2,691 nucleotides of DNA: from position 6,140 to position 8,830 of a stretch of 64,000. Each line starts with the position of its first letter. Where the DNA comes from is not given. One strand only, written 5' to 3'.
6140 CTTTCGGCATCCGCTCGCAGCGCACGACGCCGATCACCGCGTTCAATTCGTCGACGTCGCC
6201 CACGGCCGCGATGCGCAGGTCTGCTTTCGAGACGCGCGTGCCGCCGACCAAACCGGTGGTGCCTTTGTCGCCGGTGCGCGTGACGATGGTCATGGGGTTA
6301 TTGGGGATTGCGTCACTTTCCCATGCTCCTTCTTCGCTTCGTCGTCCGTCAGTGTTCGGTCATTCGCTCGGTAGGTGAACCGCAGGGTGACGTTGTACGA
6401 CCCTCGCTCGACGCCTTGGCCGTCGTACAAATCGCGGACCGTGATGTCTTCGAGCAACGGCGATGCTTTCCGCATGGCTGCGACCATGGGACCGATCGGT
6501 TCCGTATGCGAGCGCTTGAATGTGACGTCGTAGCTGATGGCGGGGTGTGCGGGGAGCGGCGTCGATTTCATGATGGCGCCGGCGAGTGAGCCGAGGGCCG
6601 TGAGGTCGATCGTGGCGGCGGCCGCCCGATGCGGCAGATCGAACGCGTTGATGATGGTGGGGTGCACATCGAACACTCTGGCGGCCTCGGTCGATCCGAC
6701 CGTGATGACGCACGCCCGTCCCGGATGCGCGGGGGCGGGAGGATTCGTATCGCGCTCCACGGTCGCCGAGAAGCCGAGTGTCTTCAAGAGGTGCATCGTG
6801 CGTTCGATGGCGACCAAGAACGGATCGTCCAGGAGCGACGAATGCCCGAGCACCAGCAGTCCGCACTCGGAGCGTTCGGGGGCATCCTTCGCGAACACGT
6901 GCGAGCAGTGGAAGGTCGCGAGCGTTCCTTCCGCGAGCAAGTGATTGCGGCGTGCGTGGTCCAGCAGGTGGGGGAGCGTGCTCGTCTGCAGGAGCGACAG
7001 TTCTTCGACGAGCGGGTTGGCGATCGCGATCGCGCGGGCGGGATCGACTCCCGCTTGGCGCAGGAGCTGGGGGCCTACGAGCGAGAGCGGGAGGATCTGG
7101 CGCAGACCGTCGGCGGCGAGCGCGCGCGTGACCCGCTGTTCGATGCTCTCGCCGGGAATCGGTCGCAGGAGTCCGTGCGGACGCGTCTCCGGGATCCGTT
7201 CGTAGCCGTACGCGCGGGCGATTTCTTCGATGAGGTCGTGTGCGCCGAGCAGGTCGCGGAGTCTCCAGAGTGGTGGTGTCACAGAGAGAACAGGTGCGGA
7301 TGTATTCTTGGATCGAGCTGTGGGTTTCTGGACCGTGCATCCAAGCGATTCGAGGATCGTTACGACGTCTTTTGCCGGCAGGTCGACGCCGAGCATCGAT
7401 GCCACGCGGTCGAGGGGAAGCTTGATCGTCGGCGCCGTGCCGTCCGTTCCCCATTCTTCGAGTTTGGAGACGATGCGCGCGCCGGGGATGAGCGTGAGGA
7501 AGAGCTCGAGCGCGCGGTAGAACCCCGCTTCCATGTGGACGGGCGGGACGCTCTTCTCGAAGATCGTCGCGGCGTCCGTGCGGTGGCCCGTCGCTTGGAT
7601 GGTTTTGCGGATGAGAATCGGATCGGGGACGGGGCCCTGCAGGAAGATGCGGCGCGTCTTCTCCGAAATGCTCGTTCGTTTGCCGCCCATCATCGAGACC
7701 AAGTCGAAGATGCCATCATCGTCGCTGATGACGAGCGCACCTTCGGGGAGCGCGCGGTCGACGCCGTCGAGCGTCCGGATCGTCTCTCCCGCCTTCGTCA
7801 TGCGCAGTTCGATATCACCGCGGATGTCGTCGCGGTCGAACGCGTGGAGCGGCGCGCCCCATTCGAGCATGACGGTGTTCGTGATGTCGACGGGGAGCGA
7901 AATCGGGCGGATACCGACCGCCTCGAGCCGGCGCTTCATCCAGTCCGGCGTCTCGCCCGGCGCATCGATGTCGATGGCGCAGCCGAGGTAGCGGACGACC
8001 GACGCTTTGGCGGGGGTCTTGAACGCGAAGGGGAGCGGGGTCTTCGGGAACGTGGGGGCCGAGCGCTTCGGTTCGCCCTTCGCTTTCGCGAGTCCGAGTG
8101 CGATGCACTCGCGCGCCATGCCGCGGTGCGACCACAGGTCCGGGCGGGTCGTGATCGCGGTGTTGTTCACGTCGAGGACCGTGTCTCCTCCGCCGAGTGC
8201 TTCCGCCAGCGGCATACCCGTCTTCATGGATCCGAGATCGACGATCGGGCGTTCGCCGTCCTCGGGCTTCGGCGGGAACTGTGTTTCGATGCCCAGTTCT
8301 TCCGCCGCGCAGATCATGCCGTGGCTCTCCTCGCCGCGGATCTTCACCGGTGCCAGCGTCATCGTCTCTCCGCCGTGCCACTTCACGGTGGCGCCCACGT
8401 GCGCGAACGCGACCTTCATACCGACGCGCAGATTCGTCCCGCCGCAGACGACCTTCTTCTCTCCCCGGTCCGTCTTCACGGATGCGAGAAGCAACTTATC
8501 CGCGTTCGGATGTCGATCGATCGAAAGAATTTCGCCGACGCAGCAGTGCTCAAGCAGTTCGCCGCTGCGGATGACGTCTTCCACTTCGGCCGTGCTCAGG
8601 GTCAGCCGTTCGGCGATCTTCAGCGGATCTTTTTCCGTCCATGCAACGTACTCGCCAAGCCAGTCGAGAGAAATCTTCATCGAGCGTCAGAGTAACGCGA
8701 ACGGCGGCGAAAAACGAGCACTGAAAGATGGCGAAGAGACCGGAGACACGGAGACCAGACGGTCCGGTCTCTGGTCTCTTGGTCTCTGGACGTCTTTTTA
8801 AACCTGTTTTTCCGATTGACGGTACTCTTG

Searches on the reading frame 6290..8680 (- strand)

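Call 50: search_protein_families(library=ncbifam, proteins=[window:6290-8680:-], max_evalue=1e-10)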
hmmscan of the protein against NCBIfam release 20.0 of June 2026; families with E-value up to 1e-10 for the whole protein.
window:6290-8680:- (796 aa): 4 families
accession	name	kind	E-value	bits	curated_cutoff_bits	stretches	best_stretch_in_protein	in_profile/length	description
TIGR00472.1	pheT_bact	equivalog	1.2e-146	490.1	402.65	1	1-790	1-786/798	phenylalanine--tRNA ligase subunit beta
NF045760.1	YtpR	equivalog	1.6e-20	73.7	100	1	40-134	77-166/185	YtpR family tRNA-binding protein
NF001882.0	PRK00629.5-4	equivalog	1.9e-18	66.2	527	1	44-502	44-470/725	phenylalanine--tRNA ligase subunit beta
TIGR00471.1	pheT_arch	equivalog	1.2e-12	47.1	282.65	1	418-694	279-548/551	phenylalanine--tRNA ligase subunit beta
